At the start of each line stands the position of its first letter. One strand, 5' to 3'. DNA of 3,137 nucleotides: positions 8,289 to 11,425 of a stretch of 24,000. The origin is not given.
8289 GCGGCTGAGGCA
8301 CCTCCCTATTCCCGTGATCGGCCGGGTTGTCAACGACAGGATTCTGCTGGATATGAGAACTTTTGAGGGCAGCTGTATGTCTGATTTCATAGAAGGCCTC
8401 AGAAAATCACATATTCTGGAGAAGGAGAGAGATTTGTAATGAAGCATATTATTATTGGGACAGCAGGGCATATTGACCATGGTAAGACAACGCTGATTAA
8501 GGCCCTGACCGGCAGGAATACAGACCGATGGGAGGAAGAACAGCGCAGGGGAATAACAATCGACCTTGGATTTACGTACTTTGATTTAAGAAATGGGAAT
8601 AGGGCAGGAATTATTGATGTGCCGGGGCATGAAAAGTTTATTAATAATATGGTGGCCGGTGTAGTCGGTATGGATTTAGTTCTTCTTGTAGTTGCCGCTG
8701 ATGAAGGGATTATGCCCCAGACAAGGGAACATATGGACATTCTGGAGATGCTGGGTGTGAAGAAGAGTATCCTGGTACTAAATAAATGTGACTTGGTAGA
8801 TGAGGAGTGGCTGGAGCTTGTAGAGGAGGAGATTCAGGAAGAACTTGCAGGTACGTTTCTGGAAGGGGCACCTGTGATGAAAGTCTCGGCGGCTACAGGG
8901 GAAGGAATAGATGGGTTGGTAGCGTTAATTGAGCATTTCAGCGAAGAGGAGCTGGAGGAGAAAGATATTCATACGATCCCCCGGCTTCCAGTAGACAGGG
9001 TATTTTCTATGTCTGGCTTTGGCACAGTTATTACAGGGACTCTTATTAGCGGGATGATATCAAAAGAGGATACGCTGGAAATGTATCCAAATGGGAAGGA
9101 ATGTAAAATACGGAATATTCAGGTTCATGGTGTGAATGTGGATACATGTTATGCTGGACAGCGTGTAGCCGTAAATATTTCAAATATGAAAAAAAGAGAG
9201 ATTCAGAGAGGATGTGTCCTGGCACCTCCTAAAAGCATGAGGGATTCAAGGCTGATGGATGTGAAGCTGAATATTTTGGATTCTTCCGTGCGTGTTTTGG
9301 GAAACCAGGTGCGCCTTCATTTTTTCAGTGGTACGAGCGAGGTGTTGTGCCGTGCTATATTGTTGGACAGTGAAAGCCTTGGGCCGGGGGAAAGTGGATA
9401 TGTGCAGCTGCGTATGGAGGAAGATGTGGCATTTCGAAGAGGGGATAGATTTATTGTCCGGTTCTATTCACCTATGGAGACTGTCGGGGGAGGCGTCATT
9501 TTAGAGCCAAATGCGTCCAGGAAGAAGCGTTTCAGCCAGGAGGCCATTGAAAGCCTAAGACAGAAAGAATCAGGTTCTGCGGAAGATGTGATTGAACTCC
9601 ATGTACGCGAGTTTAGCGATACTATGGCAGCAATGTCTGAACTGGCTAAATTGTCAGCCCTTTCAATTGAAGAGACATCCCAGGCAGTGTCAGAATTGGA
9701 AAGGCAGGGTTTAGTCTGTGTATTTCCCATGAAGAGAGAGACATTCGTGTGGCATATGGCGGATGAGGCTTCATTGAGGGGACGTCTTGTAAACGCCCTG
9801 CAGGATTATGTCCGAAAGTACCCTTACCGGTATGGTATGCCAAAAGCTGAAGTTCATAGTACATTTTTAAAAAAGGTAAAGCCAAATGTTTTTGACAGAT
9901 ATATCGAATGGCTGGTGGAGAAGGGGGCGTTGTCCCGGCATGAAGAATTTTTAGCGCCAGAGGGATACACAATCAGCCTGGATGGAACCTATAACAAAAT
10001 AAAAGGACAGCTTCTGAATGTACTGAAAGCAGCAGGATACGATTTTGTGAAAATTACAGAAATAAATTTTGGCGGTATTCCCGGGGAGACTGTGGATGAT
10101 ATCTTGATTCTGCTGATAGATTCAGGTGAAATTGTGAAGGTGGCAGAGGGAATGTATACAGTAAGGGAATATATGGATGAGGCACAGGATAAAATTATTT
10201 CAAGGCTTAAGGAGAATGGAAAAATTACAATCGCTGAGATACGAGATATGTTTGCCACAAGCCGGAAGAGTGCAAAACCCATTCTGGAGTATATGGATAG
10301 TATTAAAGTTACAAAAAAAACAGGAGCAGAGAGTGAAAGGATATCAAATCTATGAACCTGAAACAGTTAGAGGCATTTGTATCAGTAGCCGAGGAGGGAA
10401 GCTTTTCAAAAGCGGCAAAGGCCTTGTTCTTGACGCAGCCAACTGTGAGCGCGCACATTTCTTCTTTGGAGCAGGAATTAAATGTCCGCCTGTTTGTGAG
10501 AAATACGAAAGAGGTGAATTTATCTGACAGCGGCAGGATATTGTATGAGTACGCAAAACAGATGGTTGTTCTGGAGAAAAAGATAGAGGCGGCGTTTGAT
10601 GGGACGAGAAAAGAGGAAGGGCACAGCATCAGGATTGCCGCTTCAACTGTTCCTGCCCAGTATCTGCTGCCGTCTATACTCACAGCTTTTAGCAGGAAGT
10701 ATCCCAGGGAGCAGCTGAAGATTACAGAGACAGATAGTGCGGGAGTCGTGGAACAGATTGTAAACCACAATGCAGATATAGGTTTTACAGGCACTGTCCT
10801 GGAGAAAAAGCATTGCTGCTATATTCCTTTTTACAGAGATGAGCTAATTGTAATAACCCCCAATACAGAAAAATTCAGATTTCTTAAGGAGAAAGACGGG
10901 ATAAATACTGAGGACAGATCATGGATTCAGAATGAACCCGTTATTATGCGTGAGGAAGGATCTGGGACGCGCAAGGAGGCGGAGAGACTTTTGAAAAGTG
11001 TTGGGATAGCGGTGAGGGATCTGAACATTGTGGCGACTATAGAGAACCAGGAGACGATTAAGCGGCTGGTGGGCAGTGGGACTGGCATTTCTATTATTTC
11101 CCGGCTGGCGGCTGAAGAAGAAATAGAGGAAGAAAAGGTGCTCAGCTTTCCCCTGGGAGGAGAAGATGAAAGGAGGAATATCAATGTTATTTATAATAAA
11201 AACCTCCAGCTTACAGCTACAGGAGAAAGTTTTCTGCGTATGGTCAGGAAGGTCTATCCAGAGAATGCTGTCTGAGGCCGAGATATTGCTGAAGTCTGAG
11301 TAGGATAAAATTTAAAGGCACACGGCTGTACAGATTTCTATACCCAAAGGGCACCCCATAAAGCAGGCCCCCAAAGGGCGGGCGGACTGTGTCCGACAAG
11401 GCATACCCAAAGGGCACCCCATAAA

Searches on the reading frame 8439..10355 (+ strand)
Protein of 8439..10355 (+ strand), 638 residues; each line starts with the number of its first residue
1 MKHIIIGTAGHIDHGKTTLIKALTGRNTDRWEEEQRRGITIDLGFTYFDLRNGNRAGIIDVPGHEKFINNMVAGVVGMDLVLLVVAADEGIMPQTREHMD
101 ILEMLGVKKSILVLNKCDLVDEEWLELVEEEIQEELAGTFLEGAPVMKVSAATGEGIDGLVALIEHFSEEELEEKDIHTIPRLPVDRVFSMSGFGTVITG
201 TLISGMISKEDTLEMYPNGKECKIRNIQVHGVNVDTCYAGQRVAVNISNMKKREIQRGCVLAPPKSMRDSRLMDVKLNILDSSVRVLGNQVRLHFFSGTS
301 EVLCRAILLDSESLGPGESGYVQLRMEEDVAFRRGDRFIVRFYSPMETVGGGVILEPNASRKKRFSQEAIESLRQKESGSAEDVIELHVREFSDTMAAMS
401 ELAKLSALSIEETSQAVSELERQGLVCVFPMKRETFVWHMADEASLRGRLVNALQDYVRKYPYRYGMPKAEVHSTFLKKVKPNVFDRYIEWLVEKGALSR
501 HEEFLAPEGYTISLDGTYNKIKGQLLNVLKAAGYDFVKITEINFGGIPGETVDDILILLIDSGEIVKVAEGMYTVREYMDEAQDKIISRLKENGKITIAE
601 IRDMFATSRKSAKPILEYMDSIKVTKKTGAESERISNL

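Call 7: search_protein_families(library=pfam, proteins=[window:8439-10355:+])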
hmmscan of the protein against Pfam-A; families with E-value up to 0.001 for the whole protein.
window:8439-10355:+ (638 aa): 11 families
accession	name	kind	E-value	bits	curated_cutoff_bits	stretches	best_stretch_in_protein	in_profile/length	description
PF00009.33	GTP_EFTU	-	1.6e-41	142.5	26.5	1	2-166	2-184/188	Elongation factor Tu GTP binding domain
PF09107.17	SelB-wing_3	-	1.5e-15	56.8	23.2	1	590-629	3-42/47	Elongation factor SelB, winged helix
PF09106.17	SelB-wing_2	-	6.5e-12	45.8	22.3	1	452-505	2-55/57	Elongation factor SelB, winged helix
PF03144.31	GTP_EFTU_D2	-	4e-11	43.6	30.3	1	195-262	1-73/73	Elongation factor Tu domain 2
PF01926.29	MMR_HSR1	-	2.1e-09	37.9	21.9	1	6-116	2-113/113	50S ribosome-binding GTPase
PF25461.1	Beta-barrel_SelB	-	3.8e-09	37.1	27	1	286-360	13-79/80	Selenocysteine-specific elongation factor, beta-barrel domain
PF02421.24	FeoB_N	-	2.3e-06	27.6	27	1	6-162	3-154/156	Ferrous iron transport protein B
PF03193.22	RsgA_GTPase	-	0.00026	21.3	30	0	76-165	21-105/174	RsgA GTPase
PF09439.16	SRPRB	-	0.00036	20.4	25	0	8-75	8-67/178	Signal recognition particle receptor beta subunit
PF13412.12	HTH_24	-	0.00067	19.6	21.9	0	580-607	2-29/48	Winged helix-turn-helix DNA-binding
PF14578.12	GTP_EFTU_D4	-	0.00071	19.9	23.8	0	196-260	18-84/86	Elongation factor Tu domain 4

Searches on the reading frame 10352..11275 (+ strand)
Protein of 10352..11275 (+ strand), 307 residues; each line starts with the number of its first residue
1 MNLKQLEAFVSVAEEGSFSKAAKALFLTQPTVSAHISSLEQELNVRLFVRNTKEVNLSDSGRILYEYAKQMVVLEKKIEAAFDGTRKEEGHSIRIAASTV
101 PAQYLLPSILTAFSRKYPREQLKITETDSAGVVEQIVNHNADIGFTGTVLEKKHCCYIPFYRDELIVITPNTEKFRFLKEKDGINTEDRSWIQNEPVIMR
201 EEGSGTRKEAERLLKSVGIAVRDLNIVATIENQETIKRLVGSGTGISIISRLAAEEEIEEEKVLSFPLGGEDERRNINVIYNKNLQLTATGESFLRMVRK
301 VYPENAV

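Call 7: search_protein_families(library=pfam, proteins=[window:10352-11275:+])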
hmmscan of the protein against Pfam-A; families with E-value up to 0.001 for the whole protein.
window:10352-11275:+ (307 aa): 3 families
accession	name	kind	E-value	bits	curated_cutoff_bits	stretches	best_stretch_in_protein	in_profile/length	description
PF03466.25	LysR_substrate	-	1.3e-34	119.9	28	1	88-301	3-207/209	LysR substrate binding domain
PF00126.33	HTH_1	-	3.5e-23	81.8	26.6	1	3-62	1-60/60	Bacterial regulatory helix-turn-helix protein, lysR family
PF12849.12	PBP_like_2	-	6.8e-06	26.5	27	1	91-216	8-154/267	PBP superfamily domain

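Call 14: find_encoding_contigs(protein=window:10352-11275:+, flank=10000, max_places=10)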
Protein window:10352-11275:+ (307 aa): 23 contigs read that carry it; 10 places shown.
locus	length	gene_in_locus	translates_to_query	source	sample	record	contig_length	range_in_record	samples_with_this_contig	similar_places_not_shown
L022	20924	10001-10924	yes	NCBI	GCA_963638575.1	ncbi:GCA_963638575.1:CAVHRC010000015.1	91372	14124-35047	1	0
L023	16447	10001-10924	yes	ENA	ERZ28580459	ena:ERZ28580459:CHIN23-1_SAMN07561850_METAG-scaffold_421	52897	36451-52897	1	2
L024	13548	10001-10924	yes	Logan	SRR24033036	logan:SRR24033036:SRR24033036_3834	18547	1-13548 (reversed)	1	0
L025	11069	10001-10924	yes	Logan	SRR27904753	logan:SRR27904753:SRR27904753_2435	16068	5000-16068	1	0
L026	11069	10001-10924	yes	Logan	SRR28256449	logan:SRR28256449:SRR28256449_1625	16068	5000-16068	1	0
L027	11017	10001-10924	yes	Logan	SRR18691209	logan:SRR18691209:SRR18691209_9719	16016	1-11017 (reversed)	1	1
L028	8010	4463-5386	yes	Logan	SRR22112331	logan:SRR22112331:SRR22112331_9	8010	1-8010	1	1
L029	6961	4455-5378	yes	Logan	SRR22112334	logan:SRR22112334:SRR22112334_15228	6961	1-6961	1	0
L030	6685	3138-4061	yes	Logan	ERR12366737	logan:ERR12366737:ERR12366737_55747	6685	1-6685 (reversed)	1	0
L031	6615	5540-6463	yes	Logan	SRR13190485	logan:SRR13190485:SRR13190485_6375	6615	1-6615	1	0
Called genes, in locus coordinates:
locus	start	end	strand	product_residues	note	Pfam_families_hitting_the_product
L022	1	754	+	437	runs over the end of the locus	PF01554:MatE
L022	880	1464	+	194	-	PF12917:YfbR-like, PF13023:HD_3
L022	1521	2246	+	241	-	PF02146:SIR2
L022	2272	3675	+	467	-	PF01235:Na_Ala_symp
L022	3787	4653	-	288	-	PF10672:Methyltrans_SAM, PF03602:Cons_hypoth95 (weak), PF13649:Methyltransf_25 (faint)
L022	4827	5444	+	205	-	PF01206:TusA, PF02635:DsrE (weak)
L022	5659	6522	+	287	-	PF00586:AIRS, PF02769:AIRS_C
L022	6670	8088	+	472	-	PF12390:Se-cys_synth_N, PF03841:SelA, PF01041:DegT_DnrJ_EryC1 (faint), PF01053:Cys_Met_Meta_PP (weak)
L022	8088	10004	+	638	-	PF00009:GTP_EFTU, PF01926:MMR_HSR1, PF02421:FeoB_N (weak), PF03144:GTP_EFTU_D2, PF25461:Beta-barrel_SelB, PF09106:WHD_2nd_SelB, PF09107:WHD_3rd_SelB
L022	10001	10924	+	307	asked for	PF00126:HTH_1, PF03466:LysR_substrate, PF12849:PBP_like_2 (weak)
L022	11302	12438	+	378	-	PF00155:Aminotran_1_2, PF00266:Aminotran_5, PF01053:Cys_Met_Meta_PP, PF01041:DegT_DnrJ_EryC1, PF00282:Pyridoxal_deC (weak)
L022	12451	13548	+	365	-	PF04143:Sulf_transp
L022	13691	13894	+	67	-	PF01206:TusA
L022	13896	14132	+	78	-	PF11823:Se_S_carrier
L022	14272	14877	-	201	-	PF00440:TetR_N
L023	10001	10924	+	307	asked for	PF00126:HTH_1, PF03466:LysR_substrate, PF12849:PBP_like_2 (weak)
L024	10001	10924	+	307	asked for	PF00126:HTH_1, PF03466:LysR_substrate, PF12849:PBP_like_2 (weak)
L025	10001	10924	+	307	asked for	PF00126:HTH_1, PF03466:LysR_substrate, PF12849:PBP_like_2 (weak)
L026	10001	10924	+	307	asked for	PF00126:HTH_1, PF03466:LysR_substrate, PF12849:PBP_like_2 (weak)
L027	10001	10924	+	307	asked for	PF00126:HTH_1, PF03466:LysR_substrate, PF12849:PBP_like_2 (weak)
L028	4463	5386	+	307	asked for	PF00126:HTH_1, PF03466:LysR_substrate, PF12849:PBP_like_2 (weak)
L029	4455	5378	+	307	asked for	PF00126:HTH_1, PF03466:LysR_substrate, PF12849:PBP_like_2 (weak)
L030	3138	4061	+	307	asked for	PF00126:HTH_1, PF03466:LysR_substrate, PF12849:PBP_like_2 (weak)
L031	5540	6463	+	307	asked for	PF00126:HTH_1, PF03466:LysR_substrate, PF12849:PBP_like_2 (weak)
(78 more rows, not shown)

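Call 38: find_homologous_proteins(query=window:10352-11275:+, max_evalue=1e-30)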
Query window:10352-11275:+ (307 aa): 4520 proteins with E <= 1e-30 among 8000 candidates; the best 120 are listed.
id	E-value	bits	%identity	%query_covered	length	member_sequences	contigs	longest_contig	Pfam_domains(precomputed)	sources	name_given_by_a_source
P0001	4.8e-191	651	99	100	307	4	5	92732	PF00126.34,PF12849.13,PF03466.26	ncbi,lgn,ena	-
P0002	2.3e-177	606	67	81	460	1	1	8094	PF00126.34,PF12727.13,PF12849.13,PF03466.26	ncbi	-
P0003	5.6e-138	477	73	100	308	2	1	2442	PF00126.34,PF12849.13,PF03466.26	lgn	-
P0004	7.8e-137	473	72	98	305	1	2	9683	PF00126.34,PF12849.13,PF03466.26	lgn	-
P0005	8.5e-137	473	72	100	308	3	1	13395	PF00126.34,PF12849.13,PF03466.26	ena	-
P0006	1.7e-136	472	72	97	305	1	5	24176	PF00126.34,PF12849.13,PF03466.26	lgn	-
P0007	3.6e-136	471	70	100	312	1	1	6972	PF00126.34,PF03466.26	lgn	-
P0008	8.3e-136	470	73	100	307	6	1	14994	PF00126.34,PF12849.13,PF03466.26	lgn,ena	-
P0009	1.7e-135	469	71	100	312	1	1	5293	PF00126.34,PF12849.13,PF03466.26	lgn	-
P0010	2.9e-135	468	72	98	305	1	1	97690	PF00126.34,PF12849.13,PF03466.26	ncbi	ncbi:MAG: selenium metabolism-associated LysR family transcriptional regulator [Muricomes sp.]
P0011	1.8e-134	466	72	99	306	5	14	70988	PF00126.34,PF12849.13,PF03466.26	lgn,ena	-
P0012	8.1e-134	463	71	98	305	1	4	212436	PF00126.34,PF12849.13,PF03466.26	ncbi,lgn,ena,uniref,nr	ncbi:selenium metabolism-associated LysR family transcriptional regulator [Faecalicatena contorta]|u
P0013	1.1e-133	463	71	98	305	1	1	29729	PF00126.34,PF03466.26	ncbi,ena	-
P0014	1.1e-133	463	71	98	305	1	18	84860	PF00126.34,PF03466.26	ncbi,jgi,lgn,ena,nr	ncbi:MAG: LysR family transcriptional regulator [Ruminococcus sp.]|jgi:DNA-binding transcriptional L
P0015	2.1e-133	462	71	98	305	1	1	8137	PF00126.34,PF12849.13,PF03466.26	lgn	-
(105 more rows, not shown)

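Call 39: find_encoding_contigs(protein=P0010, flank=6000, max_places=2)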
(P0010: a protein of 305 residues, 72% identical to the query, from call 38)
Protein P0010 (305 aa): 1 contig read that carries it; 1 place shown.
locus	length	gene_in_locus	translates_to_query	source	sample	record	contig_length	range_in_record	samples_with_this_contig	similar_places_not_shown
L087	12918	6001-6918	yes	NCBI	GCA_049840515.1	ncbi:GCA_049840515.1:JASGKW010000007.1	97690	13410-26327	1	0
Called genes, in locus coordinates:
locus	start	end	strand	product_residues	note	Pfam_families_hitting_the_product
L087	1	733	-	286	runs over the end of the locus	PF10672:Methyltrans_SAM, PF03602:Cons_hypoth95 (weak), PF13649:Methyltransf_25 (weak)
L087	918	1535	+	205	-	PF01206:TusA, PF02635:DsrE (weak)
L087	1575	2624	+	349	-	-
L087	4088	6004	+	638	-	PF00009:GTP_EFTU, PF01926:MMR_HSR1, PF02421:FeoB_N (weak), PF03144:GTP_EFTU_D2, PF25461:Beta-barrel_SelB, PF09106:WHD_2nd_SelB, PF09107:WHD_3rd_SelB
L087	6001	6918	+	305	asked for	PF00126:HTH_1, PF12849:PBP_like_2 (weak), PF03466:LysR_substrate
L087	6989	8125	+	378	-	PF00266:Aminotran_5, PF01053:Cys_Met_Meta_PP (weak), PF01041:DegT_DnrJ_EryC1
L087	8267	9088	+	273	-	-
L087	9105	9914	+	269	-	-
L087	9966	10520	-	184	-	-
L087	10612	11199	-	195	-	PF00440:TetR_N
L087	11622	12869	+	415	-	PF09338:Gly_reductase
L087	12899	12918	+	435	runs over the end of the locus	PF13375:RnfC_N, PF01512:Complex1_51K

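Call 40: find_encoding_contigs(protein=P0012, flank=6000, max_places=2)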
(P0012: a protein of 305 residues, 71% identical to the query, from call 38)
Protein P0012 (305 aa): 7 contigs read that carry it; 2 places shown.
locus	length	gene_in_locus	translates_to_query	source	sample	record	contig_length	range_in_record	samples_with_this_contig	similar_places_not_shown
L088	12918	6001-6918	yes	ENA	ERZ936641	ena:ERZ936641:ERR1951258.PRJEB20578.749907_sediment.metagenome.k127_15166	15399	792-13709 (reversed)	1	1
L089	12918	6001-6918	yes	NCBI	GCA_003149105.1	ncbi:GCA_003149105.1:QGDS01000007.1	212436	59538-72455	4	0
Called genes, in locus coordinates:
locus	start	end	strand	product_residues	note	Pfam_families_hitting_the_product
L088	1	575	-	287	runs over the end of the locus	PF10672:Methyltrans_SAM, PF03602:Cons_hypoth95 (weak), PF13649:Methyltransf_25 (faint)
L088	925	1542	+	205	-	PF01206:TusA, PF02635:DsrE (faint)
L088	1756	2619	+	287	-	PF00586:AIRS, PF02769:AIRS_C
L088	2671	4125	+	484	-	PF12390:Se-cys_synth_N (weak), PF03841:SelA, PF01041:DegT_DnrJ_EryC1 (weak), PF01053:Cys_Met_Meta_PP (weak)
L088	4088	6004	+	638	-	PF00009:GTP_EFTU, PF01926:MMR_HSR1, PF02421:FeoB_N (weak), PF03144:GTP_EFTU_D2, PF25461:Beta-barrel_SelB, PF09106:WHD_2nd_SelB, PF09107:WHD_3rd_SelB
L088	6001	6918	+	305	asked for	PF00126:HTH_1, PF03466:LysR_substrate, PF12849:PBP_like_2 (weak)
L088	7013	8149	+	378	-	PF00266:Aminotran_5, PF01053:Cys_Met_Meta_PP, PF01041:DegT_DnrJ_EryC1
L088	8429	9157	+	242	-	PF00072:Response_reg, PF04397:LytTR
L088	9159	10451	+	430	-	PF02518:HATPase_c (weak), PF14501:HATPase_c_5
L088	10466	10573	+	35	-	-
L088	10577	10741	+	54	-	-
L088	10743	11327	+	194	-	PF04647:AgrB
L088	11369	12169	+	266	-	PF12146:Hydrolase_4 (faint), PF00975:Thioesterase, PF12697:Abhydrolase_6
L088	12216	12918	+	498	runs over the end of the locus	?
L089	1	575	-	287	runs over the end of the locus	PF10672:Methyltrans_SAM, PF03602:Cons_hypoth95 (weak), PF13649:Methyltransf_25 (faint)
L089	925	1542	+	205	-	PF01206:TusA, PF02635:DsrE (faint)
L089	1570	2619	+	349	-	-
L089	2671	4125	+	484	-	PF12390:Se-cys_synth_N (weak), PF03841:SelA, PF01041:DegT_DnrJ_EryC1 (weak), PF01053:Cys_Met_Meta_PP (weak)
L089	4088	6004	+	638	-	PF00009:GTP_EFTU, PF01926:MMR_HSR1, PF02421:FeoB_N (weak), PF03144:GTP_EFTU_D2, PF25461:Beta-barrel_SelB, PF09106:WHD_2nd_SelB, PF09107:WHD_3rd_SelB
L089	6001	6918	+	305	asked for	PF00126:HTH_1, PF03466:LysR_substrate, PF12849:PBP_like_2 (weak)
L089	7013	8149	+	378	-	PF00266:Aminotran_5, PF01053:Cys_Met_Meta_PP, PF01041:DegT_DnrJ_EryC1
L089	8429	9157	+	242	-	PF00072:Response_reg, PF04397:LytTR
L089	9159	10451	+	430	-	PF02518:HATPase_c (weak), PF14501:HATPase_c_5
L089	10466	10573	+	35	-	-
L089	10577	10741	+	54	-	-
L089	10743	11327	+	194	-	PF04647:AgrB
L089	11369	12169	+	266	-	PF12146:Hydrolase_4 (faint), PF00975:Thioesterase, PF12697:Abhydrolase_6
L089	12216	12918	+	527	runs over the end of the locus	PF00501:AMP-binding, PF13193:AMP-binding_C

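Call 41: find_encoding_contigs(protein=P0011, flank=6000, max_places=2)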
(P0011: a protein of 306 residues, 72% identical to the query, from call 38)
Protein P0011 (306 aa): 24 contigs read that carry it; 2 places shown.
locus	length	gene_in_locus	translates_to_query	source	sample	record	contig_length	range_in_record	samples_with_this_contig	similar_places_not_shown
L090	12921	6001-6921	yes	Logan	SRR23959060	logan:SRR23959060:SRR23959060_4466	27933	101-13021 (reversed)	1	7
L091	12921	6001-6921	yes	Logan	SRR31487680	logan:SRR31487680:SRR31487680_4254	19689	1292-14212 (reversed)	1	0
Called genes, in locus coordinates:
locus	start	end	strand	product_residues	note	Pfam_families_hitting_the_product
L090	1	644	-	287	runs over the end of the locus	PF10672:Methyltrans_SAM, PF03602:Cons_hypoth95 (weak), PF13649:Methyltransf_25 (weak)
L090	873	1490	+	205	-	PF01206:TusA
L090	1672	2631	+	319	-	PF00586:AIRS, PF02769:AIRS_C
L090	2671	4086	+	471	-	PF12390:Se-cys_synth_N, PF03841:SelA, PF01041:DegT_DnrJ_EryC1 (faint), PF01053:Cys_Met_Meta_PP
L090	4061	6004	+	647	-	PF00009:GTP_EFTU, PF01926:MMR_HSR1, PF02421:FeoB_N (weak), PF03144:GTP_EFTU_D2, PF25461:Beta-barrel_SelB, PF09106:WHD_2nd_SelB, PF09107:WHD_3rd_SelB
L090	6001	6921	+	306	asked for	PF00126:HTH_1, PF03466:LysR_substrate, PF12849:PBP_like_2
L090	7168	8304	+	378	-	PF00155:Aminotran_1_2 (weak), PF00266:Aminotran_5, PF01053:Cys_Met_Meta_PP, PF01041:DegT_DnrJ_EryC1, PF00464:SHMT (weak)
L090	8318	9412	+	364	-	PF04143:Sulf_transp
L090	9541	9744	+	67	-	PF01206:TusA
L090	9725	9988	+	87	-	PF11823:Se_S_carrier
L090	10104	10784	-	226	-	-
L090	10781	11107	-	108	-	PF03551:PadR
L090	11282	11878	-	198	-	-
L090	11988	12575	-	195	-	PF00440:TetR_N, PF08359:TetR_C_4 (weak)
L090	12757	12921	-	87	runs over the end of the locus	?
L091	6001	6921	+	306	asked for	PF00126:HTH_1, PF03466:LysR_substrate, PF12849:PBP_like_2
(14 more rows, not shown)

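Call 72: search_protein_families(library=ncbifam, proteins=[window:10352-11275:+], max_evalue=1e-10)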
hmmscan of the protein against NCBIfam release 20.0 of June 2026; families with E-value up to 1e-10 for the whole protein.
window:10352-11275:+ (307 aa): 49 families (the best 25 are shown)
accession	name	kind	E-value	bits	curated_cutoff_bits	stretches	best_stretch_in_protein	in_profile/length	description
NF040786.1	LysR_Sec_metab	equivalog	3.4e-129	430.1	250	1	1-302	1-298/298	selenium metabolism-associated LysR family transcriptional regulator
NF040889.1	trans_reg_YeiE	equivalog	3.2e-45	154.6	480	1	2-297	4-285/288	DNA-binding transcriptional regulator YeiE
TIGR03339.1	phn_lysR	subfamily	4.5e-45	154.1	341.1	1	5-295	1-276/279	aminoethylphosphonate catabolism associated LysR family transcriptional regulator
NF008095.0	PRK10837.1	subfamily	4.4e-43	147.6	281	1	2-298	4-286/290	LysR family transcriptional regulator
NF047520.1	trans_act_CidR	equivalog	1.3e-41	142.7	415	1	1-300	1-290/292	cidABC operon transcriptional activator CidR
NF053705.1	TransRegGltCGpos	equivalog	5.7e-36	124.3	350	1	1-303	1-294/300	glutamate biosynthesis transcriptional regulator GltC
NF008722.0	PRK11716.1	equivalog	1.6e-35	122.6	246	1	1-262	1-254/293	HTH-type transcriptional activator IlvY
NF009327.0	PRK12684.1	subfamily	2.2e-30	106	402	1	1-259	1-253/313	CysB family HTH-type transcriptional regulator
NF045990.1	TransRegCbbRRhodb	equivalog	1.7e-29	102.8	450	1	2-296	7-294/304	LysR family regulator CbbR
NF045775.1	acetoin_reg_AlsR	exception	1e-28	100.7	430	1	1-252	1-245/290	acetoin biosynthesis transcriptional regulator AlsR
TIGR02424.1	TF_pcaQ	equivalog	1.1e-28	100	303.8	1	3-301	5-297/300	pca operon transcription factor PcaQ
NF008416.0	PRK11242.1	equivalog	1.5e-28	100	277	1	1-301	1-290/300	transcriptional regulator CynR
NF008361.0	PRK11151.1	equivalog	1.9e-28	99.6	329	1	1-298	1-289/305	DNA-binding transcriptional regulator OxyR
NF047711.1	PutUtilRegPtrR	equivalog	3.3e-28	98.6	400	1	1-286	1-271/283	putrescine utilization regulator PtrR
NF041036.1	decaheme_TF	subfamily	5.5e-27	95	210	1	1-302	1-296/301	multiheme cytochrome-associated LysR family transcriptional regulator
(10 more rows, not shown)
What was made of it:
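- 10352..11275 (+): Flanking gene: selenium metabolism-associated LysR regulator. Its start overlaps the selB stop. Pfam (call 7); NCBIfam NF040786 at 430 bits against a cut-off of 250 (call 72).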
